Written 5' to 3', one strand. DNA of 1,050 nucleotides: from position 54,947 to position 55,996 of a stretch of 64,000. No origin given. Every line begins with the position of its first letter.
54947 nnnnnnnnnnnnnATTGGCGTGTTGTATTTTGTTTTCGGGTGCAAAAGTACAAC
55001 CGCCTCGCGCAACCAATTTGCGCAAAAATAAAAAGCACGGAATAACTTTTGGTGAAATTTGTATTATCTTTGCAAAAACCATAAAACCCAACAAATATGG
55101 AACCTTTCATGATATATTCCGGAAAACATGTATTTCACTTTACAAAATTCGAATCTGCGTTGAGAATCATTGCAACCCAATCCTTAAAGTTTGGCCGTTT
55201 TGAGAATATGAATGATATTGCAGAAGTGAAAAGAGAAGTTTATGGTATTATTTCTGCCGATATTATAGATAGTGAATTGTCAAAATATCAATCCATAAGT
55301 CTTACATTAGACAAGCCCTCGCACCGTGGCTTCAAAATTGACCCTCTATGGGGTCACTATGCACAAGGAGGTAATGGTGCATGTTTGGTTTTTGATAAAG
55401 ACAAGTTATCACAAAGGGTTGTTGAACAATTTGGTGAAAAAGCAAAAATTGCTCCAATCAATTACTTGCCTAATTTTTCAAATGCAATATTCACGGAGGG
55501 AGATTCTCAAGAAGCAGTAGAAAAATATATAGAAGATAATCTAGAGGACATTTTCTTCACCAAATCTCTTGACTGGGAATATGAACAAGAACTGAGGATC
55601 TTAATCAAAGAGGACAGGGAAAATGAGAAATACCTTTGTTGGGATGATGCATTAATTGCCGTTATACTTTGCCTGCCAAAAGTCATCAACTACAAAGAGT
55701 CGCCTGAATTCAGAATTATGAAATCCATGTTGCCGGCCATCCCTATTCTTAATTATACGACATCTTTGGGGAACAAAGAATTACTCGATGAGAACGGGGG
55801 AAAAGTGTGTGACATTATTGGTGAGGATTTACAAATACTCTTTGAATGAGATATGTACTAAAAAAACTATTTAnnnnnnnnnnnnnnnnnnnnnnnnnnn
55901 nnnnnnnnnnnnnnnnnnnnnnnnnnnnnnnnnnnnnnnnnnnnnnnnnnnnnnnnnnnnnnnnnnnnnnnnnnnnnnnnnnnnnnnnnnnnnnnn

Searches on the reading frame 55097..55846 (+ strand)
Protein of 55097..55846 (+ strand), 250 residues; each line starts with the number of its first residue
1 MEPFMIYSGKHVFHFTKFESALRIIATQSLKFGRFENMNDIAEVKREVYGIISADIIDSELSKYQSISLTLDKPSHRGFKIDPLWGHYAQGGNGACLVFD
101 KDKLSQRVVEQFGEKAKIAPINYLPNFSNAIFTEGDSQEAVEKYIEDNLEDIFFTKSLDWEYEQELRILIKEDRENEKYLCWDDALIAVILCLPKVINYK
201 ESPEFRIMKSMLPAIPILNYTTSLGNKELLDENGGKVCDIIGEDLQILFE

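Call 3: search_protein_families(library=pfam, proteins=[window:55097-55846:+], max_evalue=0.01)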
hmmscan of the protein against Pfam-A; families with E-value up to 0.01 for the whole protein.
window:55097-55846:+ (250 aa): 1 family
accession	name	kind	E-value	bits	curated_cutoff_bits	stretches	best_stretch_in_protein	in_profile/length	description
PF11185.13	DUF2971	-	1e-10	43.2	22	1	84-168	1-89/89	Protein of unknown function (DUF2971)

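Call 4: search_protein_families(library=padloc, proteins=[window:55097-55846:+], max_evalue=0.01)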
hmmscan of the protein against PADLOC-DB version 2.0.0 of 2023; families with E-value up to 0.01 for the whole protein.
window:55097-55846:+ (250 aa): 5 families
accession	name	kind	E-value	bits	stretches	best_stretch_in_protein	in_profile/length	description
PDLC04990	PDC-S31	-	1.9e-13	48.8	1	84-180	124-207/259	-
PDLC04991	PDC-S31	-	2e-13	48.5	1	16-174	10-150/208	-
PDLC04994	PDC-S31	-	1.9e-09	35.3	1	83-223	134-262/273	-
PDLC04992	PDC-S31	-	1.4e-05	22.9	1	83-177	70-165/220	-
PDLC04993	PDC-S31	-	0.0018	15.6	1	82-177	84-182/245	-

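Call 5: search_protein_families(library=ncbifam, proteins=[window:55097-55846:+], max_evalue=0.01)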
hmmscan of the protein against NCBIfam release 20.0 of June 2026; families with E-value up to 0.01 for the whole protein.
window:55097-55846:+ (250 aa): 0 families
